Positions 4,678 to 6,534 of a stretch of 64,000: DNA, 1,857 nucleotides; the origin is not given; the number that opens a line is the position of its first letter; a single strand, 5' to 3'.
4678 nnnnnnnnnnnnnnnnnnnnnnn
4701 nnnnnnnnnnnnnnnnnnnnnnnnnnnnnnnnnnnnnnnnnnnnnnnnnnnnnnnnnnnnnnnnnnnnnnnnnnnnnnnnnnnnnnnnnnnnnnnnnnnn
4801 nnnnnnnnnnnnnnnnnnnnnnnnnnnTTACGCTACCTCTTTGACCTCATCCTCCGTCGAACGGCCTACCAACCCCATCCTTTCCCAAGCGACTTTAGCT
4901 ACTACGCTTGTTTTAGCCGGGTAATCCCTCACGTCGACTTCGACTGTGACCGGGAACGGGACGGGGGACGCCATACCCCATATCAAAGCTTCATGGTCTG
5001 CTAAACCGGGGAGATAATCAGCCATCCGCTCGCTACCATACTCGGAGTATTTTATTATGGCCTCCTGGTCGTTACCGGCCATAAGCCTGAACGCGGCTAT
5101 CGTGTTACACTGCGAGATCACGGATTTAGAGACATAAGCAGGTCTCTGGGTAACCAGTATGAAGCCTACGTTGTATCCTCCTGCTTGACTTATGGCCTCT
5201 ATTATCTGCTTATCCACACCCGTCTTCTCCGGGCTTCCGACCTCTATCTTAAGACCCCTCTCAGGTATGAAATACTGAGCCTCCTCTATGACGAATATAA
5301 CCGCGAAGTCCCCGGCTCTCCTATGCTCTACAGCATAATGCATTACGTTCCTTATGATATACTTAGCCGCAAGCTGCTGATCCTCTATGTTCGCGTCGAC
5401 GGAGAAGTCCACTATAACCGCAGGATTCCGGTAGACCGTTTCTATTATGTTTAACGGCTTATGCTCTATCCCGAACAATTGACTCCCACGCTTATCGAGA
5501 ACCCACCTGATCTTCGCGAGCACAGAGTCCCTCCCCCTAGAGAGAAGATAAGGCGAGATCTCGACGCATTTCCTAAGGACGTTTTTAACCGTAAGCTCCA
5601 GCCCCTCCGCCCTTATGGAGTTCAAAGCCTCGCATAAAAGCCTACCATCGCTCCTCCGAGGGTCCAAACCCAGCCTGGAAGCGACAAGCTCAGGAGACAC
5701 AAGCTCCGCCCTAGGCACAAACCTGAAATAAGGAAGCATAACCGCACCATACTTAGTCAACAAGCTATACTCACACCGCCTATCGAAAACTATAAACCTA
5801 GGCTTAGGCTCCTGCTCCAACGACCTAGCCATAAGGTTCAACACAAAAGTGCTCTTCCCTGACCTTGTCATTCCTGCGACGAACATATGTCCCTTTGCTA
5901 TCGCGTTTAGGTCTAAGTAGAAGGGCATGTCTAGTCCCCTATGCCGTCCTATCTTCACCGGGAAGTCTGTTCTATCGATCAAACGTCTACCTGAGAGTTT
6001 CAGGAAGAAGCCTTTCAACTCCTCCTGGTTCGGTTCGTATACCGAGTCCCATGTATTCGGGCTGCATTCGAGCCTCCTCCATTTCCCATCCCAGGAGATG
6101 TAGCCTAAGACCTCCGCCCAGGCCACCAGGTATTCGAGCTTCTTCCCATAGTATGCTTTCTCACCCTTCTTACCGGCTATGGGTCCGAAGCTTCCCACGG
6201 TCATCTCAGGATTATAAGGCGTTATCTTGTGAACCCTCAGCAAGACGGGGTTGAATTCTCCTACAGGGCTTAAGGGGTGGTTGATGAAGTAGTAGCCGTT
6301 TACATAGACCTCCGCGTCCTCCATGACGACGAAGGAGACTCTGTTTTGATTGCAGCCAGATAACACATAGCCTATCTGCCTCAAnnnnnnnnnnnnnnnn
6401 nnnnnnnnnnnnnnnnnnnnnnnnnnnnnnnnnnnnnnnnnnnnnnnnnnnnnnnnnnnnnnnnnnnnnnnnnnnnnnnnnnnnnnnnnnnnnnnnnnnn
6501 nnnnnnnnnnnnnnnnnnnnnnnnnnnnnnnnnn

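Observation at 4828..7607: Stand-alone nurA–herA pair (no mre11/rad50) with a perfect 22-bp palindromic operator in its promoter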

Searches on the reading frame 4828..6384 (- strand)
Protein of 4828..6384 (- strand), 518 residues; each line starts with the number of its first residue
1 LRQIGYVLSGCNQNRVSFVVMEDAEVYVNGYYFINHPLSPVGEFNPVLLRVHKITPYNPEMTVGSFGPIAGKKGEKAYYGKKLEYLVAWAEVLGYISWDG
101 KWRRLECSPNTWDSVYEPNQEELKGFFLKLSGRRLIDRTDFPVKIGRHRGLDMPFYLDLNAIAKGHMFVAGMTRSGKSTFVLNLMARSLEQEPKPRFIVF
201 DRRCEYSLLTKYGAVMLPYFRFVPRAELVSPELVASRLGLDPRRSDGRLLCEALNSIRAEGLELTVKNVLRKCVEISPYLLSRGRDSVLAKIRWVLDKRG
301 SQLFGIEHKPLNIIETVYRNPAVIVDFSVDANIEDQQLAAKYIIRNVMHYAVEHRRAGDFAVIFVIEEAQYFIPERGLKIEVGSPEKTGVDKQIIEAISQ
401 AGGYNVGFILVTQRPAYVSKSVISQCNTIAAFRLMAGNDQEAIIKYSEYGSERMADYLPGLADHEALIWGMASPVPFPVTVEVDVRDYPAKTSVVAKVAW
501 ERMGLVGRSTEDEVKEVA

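Call 3: search_protein_families(library=pfam, proteins=[window:4828-6384:-], max_evalue=0.01)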
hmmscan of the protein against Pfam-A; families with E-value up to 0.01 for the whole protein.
window:4828-6384:- (518 aa): 2 families
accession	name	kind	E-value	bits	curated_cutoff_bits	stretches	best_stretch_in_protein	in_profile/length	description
PF01935.23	DUF87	-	8.5e-13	49.3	23.2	1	143-347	1-220/220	Helicase HerA, central domain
PF01580.24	FtsK_SpoIIIE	-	1.4e-06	28.3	24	1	139-186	16-61/221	FtsK/SpoIIIE family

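Call 5: search_protein_families(library=padloc, proteins=[window:4828-6384:-], max_evalue=0.01)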
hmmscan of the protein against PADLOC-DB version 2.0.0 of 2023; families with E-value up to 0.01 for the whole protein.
window:4828-6384:- (518 aa): 15 families
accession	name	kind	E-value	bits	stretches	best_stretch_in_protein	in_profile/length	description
PDLC04105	HerA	-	3e-31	106.6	2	323-501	382-554/576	-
PDLC02185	HerA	-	1.7e-21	74.6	2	363-482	448-562/585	-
PDLC04100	HerA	-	2e-21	74.3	2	391-482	464-556/580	-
PDLC04098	HerA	-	2e-20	70.9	1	322-482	486-647/686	-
PDLC04140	mad8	-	6.8e-18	63.2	1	163-485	26-301/314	mads_8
PDLC04102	HerA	-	9.1e-18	61.9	1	319-482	464-620/654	-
PDLC04106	HerA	-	4.5e-16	56.5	1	347-489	495-635/667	-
PDLC02188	HerA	-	7.4e-15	52.8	1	353-486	420-545/578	-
PDLC04103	HerA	-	1.9e-13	47.6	1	335-483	415-558/579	-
PDLC04104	HerA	-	8.5e-13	45.8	1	361-479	220-334/379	-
PDLC04097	HerA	-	6.1e-10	36.4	1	409-501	520-612/618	-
PDLC01055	HerA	-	3.5e-08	30.7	2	158-209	152-202/532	Type III coevolved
PDLC04107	HerA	-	0.00015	18.9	1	143-223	147-228/306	-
PDLC04099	HerA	-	0.00022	18.6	1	103-208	110-212/214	-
PDLC04101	HerA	-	0.00084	16.2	1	105-212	111-215/400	-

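Call 6: search_protein_families(library=ncbifam, proteins=[window:4828-6384:-], max_evalue=0.01)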
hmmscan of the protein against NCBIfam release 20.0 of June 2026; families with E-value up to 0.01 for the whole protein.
window:4828-6384:- (518 aa): 7 families
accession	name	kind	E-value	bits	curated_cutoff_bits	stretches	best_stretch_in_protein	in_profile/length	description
NF042943.1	HerA_antiphage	equivalog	7.5e-21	74.3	800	2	361-481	434-549/566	anti-phage-associated helicase HerA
NF042944.1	HerA_antiphage_2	equivalog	5.6e-15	55.1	850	1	351-493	418-553/576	anti-phage-associated helicase HerA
NF040819.1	helicase_HerA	equivalog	1.1e-12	47.2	970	1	347-480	389-513/561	DNA double-strand break repair helicase HerA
NF040937.1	HerA_Thermprot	equivalog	1.8e-11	43.2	800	1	312-483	299-461/487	DNA double-strand break repair helicase HerA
NF033849.1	ser_rich_anae_1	subfamily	5.5e-09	33.9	650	1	347-445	1000-1101/1163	serine-rich protein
NF053655.1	CedD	equivalog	7.3e-09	34.8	600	1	267-467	329-511/527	DNA-translocating ATPase CedD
TIGR00929.1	VirB4_CagE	subfamily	0.00017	20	643.1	1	154-211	423-483/792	VirB4 family type IV secretion/conjugal transfer ATPase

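Call 8: find_encoding_contigs(protein=window:4828-6384:-, flank=10000, max_places=6)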
Protein window:4828-6384:- (518 aa): 6 contigs read that carry it; 5 places shown.
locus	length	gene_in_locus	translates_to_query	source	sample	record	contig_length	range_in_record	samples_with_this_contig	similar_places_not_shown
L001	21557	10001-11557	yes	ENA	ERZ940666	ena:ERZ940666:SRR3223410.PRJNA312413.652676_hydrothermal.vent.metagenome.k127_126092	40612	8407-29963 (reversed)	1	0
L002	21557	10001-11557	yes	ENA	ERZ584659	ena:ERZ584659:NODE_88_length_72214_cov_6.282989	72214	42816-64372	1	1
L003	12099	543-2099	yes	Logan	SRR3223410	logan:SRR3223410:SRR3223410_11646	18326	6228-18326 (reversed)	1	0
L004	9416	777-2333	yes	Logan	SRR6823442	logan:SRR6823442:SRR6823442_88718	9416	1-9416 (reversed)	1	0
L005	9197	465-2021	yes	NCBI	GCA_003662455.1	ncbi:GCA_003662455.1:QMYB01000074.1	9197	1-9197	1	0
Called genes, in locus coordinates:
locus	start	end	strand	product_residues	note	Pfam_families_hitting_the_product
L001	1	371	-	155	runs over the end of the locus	-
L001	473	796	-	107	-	-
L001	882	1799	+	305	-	PF02007:MtrH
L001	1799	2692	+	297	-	PF08902:DUF1848 (faint), PF04055:Radical_SAM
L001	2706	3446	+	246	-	-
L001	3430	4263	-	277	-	PF04893:Yip1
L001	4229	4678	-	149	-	PF05402:PqqD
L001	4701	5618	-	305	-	-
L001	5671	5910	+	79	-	PF09889:DUF2116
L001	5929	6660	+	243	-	-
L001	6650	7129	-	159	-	-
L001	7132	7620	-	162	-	-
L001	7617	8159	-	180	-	-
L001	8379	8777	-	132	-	-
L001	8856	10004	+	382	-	PF09376:NurA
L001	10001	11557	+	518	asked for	PF01580:FtsK_SpoIIIE (weak), PF01935:DUF87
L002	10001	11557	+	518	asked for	PF01580:FtsK_SpoIIIE (weak), PF01935:DUF87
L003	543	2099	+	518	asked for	PF01580:FtsK_SpoIIIE (weak), PF01935:DUF87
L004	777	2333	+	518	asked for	PF01580:FtsK_SpoIIIE (weak), PF01935:DUF87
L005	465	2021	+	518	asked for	PF01580:FtsK_SpoIIIE (weak), PF01935:DUF87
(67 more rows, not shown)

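Call 9: find_homologous_proteins(query=window:4828-6384:-, max_evalue=0.001)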
Query window:4828-6384:- (518 aa): 230 proteins with E <= 0.001 among 8000 candidates; the best 120 are listed.
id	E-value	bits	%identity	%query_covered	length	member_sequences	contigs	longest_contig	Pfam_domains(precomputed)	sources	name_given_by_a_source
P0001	0.0e+0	1182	100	100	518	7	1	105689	PF01935.24,PF01580.25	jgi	-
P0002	2.0e-285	965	80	97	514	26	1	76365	PF01935.24,PF01580.25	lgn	-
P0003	1.1e-202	692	56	99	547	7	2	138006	PF01935.24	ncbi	ncbi:MAG: ATP-binding protein [Candidatus Bathyarchaeia archaeon]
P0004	9.2e-198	676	57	97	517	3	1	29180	PF01935.24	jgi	-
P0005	2.0e-195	668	56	97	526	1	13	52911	PF01935.24,PF01580.25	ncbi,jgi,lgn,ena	-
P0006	4.7e-194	664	55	97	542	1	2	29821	PF01935.24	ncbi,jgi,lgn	-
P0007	2.4e-191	655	56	97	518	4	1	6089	PF01935.24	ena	-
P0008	1.2e-190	652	52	73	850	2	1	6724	PF01935.24,PF14890.12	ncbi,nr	ncbi:MAG: DUF87 domain-containing protein [Candidatus Bathyarchaeota archaeon]|nr:DUF87 domain-conta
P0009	1.5e-190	652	55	97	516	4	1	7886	PF01935.24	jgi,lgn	-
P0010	3.4e-190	651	56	96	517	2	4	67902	PF01935.24,PF01580.25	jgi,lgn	-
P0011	8.3e-190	650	55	97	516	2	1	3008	PF01935.24,PF01580.25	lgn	-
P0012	3.1e-189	648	54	68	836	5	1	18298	PF01935.24,PF14890.12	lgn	-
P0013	2.4e-188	645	55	97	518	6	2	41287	PF01935.24,PF01580.25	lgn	-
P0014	1.7e-185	636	55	96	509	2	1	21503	PF01935.24,PF01580.25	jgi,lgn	-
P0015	5.9e-184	630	54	99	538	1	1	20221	PF01935.24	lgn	-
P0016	1.4e-176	606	52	97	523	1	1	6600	PF01935.24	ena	-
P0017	1.8e-167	576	53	97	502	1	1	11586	PF01935.24,PF01580.25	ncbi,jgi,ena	-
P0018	1.3e-164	567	52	98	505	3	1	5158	PF01935.24,PF01580.25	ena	-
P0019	2.9e-164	566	51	97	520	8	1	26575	PF01935.24,PF01580.25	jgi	-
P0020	5.4e-164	565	53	97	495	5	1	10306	PF01935.24,PF01580.25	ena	-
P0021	3.9e-163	562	51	97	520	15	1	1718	PF01935.24,PF01580.25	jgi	-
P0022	6.2e-163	561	52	97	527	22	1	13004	PF01935.24,PF01580.25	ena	-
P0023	1.1e-162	560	51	97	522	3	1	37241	PF01935.24,PF01580.25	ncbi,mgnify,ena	mgnify:CR=1 FL=1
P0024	1.6e-162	560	50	97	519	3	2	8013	PF01935.24,PF01580.25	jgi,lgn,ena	-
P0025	3.0e-162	559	50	97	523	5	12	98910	PF01935.24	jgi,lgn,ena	jgi:hypothetical protein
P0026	4.9e-162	558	51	97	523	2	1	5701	PF01935.24,PF01580.25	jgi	jgi:DNA helicase HerA-like ATPase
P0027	1.0e-161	557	50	97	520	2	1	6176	PF01935.24,PF01580.25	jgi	-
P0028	1.1e-161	557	51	97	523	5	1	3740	PF01935.24,PF01580.25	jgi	-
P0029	1.8e-161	556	52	97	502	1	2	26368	PF01935.24,PF01580.25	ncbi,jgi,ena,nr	ncbi:MAG: ATP-binding protein [Candidatus Bathyarchaeota archaeon]|nr:ATP-binding protein [Candidatu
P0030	2.0e-161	556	49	99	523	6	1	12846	PF01935.24,PF01580.25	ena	-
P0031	2.1e-161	556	51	97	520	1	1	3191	PF01935.24,PF01580.25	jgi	-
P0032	3.5e-161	555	50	97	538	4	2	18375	PF01935.24,PF01580.25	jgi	jgi:hypothetical protein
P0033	9.9e-161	554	50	97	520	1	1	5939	PF01935.24,PF01580.25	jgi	-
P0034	1.0e-160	554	50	97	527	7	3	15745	PF01935.24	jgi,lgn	-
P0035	1.4e-160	553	51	97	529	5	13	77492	PF01935.24,PF01580.25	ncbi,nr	ncbi:MAG: ATP-binding protein [Candidatus Bathyarchaeia archaeon]|nr:ATP-binding protein [Candidatus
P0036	1.5e-160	553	50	97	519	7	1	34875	PF01935.24,PF01580.25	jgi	-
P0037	2.1e-160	553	50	97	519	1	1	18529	PF01935.24,PF01580.25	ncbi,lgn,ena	-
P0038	2.2e-160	553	50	97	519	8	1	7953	PF01935.24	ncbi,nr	ncbi:ATP-binding protein [Candidatus Bathyarchaeota archaeon]|nr:ATP-binding protein [Candidatus Bat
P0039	4.7e-160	552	50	97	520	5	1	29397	PF01935.24,PF01580.25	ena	-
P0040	4.9e-160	552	51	97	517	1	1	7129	PF01935.24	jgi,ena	-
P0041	5.0e-160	552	50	97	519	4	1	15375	PF01935.24,PF01580.25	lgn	-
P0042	5.7e-160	551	49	99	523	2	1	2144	PF01935.24,PF01580.25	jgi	jgi:DNA helicase HerA-like ATPase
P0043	7.5e-160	551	50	97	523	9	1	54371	PF01935.24,PF01580.25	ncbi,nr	ncbi:ATP-binding protein [Candidatus Bathyarchaeota archaeon]|nr:ATP-binding protein [Candidatus Bat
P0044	8.2e-160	551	52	97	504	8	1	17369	PF01935.24,PF01580.25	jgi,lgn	-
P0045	9.7e-160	551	50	97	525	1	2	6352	PF01935.24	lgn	-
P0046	1.4e-159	550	50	97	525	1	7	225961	PF01935.24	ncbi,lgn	ncbi:MAG: ATP-binding protein [Candidatus Bathyarchaeia archaeon]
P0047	1.7e-159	550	51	97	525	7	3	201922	PF01935.24,PF01580.25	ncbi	ncbi:MAG: ATP-binding protein [Candidatus Bathyarchaeia archaeon]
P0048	1.7e-159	550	51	97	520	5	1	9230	PF01935.24,PF01580.25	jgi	-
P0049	4.9e-159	548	49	97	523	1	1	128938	PF01935.24,PF01580.25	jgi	jgi:DNA helicase HerA-like ATPase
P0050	6.6e-159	548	49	97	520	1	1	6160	PF01935.24,PF01580.25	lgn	-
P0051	6.8e-159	548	50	97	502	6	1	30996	PF01935.24,PF01580.25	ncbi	ncbi:MAG: ATP-binding protein [Candidatus Bathyarchaeales archaeon]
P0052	8.9e-159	547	50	97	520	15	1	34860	PF01935.24,PF01580.25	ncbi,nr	ncbi:ATP-binding protein [Candidatus Bathyarchaeota archaeon]|nr:ATP-binding protein [Candidatus Bat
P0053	1.1e-158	547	51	97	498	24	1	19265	PF01935.24,PF01580.25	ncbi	ncbi:MAG: ATP-binding protein [Candidatus Bathyarchaeia archaeon]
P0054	1.2e-158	547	50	97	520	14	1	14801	PF01935.24,PF01580.25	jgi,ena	-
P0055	1.5e-158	547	49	97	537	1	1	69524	PF01935.24,PF01580.25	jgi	jgi:hypothetical protein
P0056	1.6e-158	547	50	97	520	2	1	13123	PF01935.24,PF01580.25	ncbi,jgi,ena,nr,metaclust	ncbi:MAG: HerA helicase [Candidatus Bathyarchaeota archaeon B63]|nr:MAG: HerA helicase [Candidatus B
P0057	3.7e-158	545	50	97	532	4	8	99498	PF01935.24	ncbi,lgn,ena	ncbi:MAG: ATP-binding protein [Candidatus Bathyarchaeia archaeon]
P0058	4.0e-158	545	50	97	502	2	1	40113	PF01935.24,PF01580.25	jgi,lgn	-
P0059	4.5e-158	545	51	97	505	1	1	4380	PF01935.24,PF01580.25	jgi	-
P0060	5.5e-158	545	50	99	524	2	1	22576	PF01935.24,PF01580.25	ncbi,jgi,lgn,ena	-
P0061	5.9e-158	545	50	97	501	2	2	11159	PF01935.24,PF01580.25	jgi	-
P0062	8.8e-158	544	50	97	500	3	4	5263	PF01935.24,PF01580.25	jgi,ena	-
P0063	1.9e-157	543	50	97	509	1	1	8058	PF01935.24,PF01580.25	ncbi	ncbi:MAG: ATP-binding protein [Candidatus Bathyarchaeia archaeon]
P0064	2.1e-157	543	50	97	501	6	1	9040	PF01935.24,PF01580.25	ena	-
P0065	2.2e-157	543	51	97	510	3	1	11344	PF01935.24,PF01580.25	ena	-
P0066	5.9e-157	541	50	97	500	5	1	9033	PF01935.24,PF01580.25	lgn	-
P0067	9.8e-157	541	49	98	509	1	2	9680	PF01935.24,PF01580.25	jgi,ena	-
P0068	1.2e-156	540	50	99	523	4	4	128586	PF01935.24,PF01580.25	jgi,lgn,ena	jgi:DNA helicase HerA-like ATPase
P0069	1.3e-156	540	49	97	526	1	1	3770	PF01935.24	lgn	-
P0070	2.0e-156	540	49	98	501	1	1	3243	PF01935.24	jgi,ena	-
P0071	2.2e-156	540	50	97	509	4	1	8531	PF01935.24,PF01580.25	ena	-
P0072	3.8e-156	539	50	98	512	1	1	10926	PF01935.24,PF01580.25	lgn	-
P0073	6.6e-156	538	48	97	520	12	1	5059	PF01935.24,PF01580.25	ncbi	-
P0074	7.4e-156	538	48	99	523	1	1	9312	PF01935.24,PF01580.25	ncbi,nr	ncbi:MAG: ATP-binding protein [Candidatus Bathyarchaeota archaeon]|nr:ATP-binding protein [Candidatu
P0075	1.5e-155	537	50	97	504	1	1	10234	PF01935.24,PF01580.25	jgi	-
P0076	3.6e-155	535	49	97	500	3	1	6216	PF01935.24,PF01580.25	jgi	jgi:hypothetical protein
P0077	6.7e-155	535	48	99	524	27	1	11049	PF01935.24,PF01580.25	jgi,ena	-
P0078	9.7e-155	534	49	98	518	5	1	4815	PF01935.24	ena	-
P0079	2.6e-154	533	49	97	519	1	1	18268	PF01935.24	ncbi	-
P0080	3.5e-154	532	49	97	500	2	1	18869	PF01935.24,PF01580.25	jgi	-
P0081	4.1e-154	532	50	97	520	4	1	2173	PF01935.24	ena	-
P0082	4.6e-154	532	49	98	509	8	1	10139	PF01935.24,PF01580.25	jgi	-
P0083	5.0e-154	532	48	97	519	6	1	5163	PF01935.24,PF01580.25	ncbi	-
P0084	5.4e-154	532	50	97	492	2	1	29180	PF01935.24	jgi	-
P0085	5.5e-154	532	48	97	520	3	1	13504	PF01935.24,PF01580.25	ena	-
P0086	5.7e-154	532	48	97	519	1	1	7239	PF01935.24,PF01580.25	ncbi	-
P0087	3.7e-153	529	50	97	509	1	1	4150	PF01935.24,PF01580.25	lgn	-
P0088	1.2e-152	527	48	97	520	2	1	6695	PF01935.24,PF01580.25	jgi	jgi:hypothetical protein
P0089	1.8e-152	527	47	98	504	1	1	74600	PF01935.24,PF01580.25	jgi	jgi:hypothetical protein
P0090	4.1e-152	525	50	97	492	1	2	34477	PF01935.24,PF01580.25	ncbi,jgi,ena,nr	ncbi:MAG TPA: ATP-binding protein [archaeon]|nr:ATP-binding protein [archaeon]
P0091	4.3e-152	525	49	97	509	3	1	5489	PF01935.24,PF01580.25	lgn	-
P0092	9.7e-152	524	49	97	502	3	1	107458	PF01935.24,PF01580.25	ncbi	-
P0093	1.6e-151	523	48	97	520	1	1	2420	PF01935.24,PF01580.25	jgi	-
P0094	2.4e-151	523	50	97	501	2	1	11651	PF01935.24,PF01580.25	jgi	jgi:hypothetical protein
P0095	3.9e-151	522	49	97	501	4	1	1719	PF01935.24,PF01580.25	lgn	-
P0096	4.7e-151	522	49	97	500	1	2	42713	PF01935.24,PF01580.25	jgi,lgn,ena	jgi:hypothetical protein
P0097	6.3e-151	522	49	97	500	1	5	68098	PF01935.24,PF01580.25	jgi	jgi:hypothetical protein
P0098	6.7e-151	521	49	97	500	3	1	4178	PF01935.24,PF01580.25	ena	-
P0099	1.8e-150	520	50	97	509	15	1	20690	PF01935.24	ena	-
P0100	2.0e-150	520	48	97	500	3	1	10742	PF01935.24,PF01580.25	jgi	jgi:DNA helicase HerA-like ATPase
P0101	5.9e-150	518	49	97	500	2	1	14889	PF01935.24,PF01580.25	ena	-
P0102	1.3e-149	517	48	97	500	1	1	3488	PF01935.24,PF01580.25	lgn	-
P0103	1.9e-149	517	48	97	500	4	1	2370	PF01935.24,PF01580.25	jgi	jgi:DNA helicase HerA-like ATPase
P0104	2.0e-149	517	48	97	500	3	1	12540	PF01935.24,PF01580.25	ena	-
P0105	2.0e-149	517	48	97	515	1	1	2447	PF01935.24,PF01580.25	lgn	-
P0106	4.6e-149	515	48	97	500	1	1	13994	PF01935.24,PF01580.25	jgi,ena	-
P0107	6.3e-149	515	48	97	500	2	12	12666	PF01935.24,PF01580.25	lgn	-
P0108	9.8e-149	514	48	97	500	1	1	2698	PF01935.24,PF01580.25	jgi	jgi:DNA helicase HerA-like ATPase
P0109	1.5e-148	514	49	97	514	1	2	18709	PF01935.24,PF01580.25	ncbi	-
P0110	4.4e-147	509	48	97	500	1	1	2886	PF01935.24,PF01580.25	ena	-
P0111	9.6e-147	508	48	97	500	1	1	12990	PF01935.24,PF01580.25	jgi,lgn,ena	jgi:hypothetical protein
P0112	1.3e-145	504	47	97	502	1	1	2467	PF01935.24,PF01580.25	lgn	-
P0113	3.0e-145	503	48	93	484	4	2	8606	PF01935.24,PF01580.25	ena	-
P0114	1.9e-142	494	51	86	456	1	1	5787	PF01935.24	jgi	jgi:DNA helicase HerA-like ATPase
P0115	4.1e-139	483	46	95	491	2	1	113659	PF01935.24,PF01580.25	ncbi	-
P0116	4.5e-139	482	45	86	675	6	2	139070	PF01935.24,PF01580.25,PF14890.12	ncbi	-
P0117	2.0e-137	477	49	68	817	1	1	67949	PF01381.29,PF14890.12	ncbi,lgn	-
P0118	1.8e-136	474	48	69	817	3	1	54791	PF14890.12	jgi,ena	-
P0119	3.4e-136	473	50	65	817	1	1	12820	PF14890.12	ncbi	-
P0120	2.4e-135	470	46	99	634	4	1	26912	PF01935.24,PF01580.25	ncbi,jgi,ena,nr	ncbi:hypothetical protein B6U66_00990 [Candidatus Bathyarchaeota archaeon ex4484_135]|nr:MAG: hypoth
